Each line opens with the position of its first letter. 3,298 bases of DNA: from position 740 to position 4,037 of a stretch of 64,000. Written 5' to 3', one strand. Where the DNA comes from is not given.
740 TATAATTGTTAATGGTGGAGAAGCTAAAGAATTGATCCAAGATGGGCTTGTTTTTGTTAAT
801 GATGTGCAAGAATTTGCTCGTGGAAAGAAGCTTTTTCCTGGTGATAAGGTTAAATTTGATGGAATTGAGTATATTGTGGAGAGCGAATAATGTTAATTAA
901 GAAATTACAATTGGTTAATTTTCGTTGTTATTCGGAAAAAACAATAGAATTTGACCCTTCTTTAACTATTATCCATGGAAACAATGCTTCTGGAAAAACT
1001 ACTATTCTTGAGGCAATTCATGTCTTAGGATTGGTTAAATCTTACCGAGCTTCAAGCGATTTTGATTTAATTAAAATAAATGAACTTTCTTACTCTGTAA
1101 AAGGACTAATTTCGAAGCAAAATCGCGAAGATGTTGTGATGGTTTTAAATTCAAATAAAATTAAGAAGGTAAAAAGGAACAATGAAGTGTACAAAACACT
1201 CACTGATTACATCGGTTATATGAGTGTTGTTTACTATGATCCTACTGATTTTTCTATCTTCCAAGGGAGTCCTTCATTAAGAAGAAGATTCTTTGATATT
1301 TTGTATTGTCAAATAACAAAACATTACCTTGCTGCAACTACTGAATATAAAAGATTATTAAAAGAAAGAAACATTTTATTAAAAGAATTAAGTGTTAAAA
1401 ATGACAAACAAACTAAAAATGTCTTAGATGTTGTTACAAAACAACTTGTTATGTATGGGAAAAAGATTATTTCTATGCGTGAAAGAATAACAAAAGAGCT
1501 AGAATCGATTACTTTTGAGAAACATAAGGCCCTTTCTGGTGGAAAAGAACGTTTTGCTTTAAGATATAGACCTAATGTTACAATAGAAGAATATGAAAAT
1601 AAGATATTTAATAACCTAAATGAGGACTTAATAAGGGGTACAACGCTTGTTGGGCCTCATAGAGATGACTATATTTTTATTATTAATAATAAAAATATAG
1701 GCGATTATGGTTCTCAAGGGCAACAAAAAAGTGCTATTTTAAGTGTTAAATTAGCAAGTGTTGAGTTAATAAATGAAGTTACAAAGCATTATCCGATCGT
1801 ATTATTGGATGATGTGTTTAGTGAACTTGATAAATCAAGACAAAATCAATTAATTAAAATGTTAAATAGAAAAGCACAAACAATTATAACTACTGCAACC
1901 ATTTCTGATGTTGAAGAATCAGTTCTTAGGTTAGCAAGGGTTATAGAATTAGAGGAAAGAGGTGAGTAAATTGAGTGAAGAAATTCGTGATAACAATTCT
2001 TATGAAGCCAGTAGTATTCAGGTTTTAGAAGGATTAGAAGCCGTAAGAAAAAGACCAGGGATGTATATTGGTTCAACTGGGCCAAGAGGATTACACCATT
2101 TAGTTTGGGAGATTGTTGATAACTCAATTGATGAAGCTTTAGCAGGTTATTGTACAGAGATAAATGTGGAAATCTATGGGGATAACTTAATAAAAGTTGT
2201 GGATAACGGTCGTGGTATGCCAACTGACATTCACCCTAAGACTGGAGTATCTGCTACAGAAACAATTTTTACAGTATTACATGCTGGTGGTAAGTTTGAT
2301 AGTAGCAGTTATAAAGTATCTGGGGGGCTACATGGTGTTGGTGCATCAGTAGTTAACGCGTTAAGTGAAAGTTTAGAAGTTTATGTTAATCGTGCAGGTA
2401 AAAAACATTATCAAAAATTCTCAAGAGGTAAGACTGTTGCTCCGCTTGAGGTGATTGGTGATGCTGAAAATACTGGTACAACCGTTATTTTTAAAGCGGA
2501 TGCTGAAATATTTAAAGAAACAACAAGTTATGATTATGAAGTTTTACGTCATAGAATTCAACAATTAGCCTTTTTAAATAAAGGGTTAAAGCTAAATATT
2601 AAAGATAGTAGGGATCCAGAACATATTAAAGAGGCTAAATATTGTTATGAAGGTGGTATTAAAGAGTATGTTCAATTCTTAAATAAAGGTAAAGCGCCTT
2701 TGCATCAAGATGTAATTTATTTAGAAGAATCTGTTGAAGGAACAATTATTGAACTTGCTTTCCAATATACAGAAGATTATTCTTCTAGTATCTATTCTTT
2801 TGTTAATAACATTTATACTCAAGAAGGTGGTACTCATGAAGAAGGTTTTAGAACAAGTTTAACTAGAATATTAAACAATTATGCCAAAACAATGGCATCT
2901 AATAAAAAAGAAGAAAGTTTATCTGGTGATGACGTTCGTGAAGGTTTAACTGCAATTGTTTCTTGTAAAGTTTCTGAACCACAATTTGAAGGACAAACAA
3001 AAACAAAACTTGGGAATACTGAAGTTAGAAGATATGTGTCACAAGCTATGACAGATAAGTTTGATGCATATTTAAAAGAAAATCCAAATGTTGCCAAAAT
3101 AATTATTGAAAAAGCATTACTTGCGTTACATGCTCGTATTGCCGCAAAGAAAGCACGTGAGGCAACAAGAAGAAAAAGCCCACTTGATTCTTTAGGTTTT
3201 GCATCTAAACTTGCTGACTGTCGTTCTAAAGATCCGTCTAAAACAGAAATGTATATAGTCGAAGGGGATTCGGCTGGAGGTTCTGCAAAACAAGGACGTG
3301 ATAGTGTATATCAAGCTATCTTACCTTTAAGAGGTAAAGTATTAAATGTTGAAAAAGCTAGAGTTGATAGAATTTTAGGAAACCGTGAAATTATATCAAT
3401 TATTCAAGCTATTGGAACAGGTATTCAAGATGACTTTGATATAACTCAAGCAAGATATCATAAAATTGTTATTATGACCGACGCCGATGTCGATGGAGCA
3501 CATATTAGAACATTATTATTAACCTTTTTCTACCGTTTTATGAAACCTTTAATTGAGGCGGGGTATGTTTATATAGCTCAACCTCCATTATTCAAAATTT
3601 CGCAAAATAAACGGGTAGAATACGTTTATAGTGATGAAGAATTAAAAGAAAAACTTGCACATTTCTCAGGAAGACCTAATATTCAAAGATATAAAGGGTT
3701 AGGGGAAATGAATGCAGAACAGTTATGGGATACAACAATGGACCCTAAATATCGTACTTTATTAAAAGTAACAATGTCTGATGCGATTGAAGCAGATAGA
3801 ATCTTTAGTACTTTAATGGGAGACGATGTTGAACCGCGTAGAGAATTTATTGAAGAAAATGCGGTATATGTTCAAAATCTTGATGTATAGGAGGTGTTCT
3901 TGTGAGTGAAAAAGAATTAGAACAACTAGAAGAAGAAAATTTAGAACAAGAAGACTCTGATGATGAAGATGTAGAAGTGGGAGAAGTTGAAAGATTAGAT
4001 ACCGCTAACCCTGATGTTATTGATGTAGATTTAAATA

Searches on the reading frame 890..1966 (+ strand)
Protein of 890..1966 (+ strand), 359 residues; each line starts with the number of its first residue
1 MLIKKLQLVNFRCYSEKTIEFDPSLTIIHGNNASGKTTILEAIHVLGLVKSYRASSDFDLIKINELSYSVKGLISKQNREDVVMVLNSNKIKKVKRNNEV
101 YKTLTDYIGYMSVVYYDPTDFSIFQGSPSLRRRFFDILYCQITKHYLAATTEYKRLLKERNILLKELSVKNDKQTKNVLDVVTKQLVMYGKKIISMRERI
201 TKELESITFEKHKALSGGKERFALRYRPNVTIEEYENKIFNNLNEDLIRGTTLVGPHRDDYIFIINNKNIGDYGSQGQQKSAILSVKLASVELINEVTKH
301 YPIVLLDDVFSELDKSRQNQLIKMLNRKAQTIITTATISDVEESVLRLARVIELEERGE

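Call 24: search_protein_families(library=pfam, proteins=[window:890-1966:+], max_evalue=0.00001)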
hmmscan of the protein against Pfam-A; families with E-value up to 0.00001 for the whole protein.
window:890-1966:+ (359 aa): 6 families
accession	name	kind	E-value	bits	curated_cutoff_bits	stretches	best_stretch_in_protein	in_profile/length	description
PF02463.25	SMC_N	-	2.9e-19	69.8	40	1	3-344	2-205/220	RecF/RecN/SMC N terminal domain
PF13476.12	AAA_23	-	7.1e-15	56.6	27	1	5-108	1-104/201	AAA domain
PF13175.12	AAA_15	-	1.1e-10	42.1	32.1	1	1-315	1-239/374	AAA ATPase domain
PF13555.12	AAA_29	-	4e-08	33.3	27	1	4-46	2-45/61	P-loop containing region of AAA domain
PF13514.12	AAA_27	-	1.5e-06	28.4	22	1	1-47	1-50/206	AAA domain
PF13304.12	AAA_21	-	3.8e-06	27.6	27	0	25-62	1-46/304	AAA domain, putative AbiEii toxin, Type IV TA system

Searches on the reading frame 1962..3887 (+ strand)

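Call 24: search_protein_families(library=pfam, proteins=[window:1962-3887:+], max_evalue=0.00001)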
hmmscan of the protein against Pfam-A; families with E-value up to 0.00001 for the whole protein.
window:1962-3887:+ (642 aa): 4 families
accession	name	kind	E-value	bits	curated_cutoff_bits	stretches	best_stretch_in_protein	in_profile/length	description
PF00204.31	DNA_gyraseB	-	9.4e-61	204.7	27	1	232-400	1-172/173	DNA gyrase B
PF00986.26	DNA_gyraseB_C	-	2.6e-31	108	29.8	1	571-631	3-63/63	DNA gyrase B subunit, carboxyl terminus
PF01751.28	Toprim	-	3.8e-19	69.1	23.1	1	429-540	1-95/96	Toprim domain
PF02518.31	HATPase_c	-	1.5e-17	64.5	26.4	1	41-180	3-108/111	Histidine kinase-, DNA gyrase B-, and HSP90-like ATPase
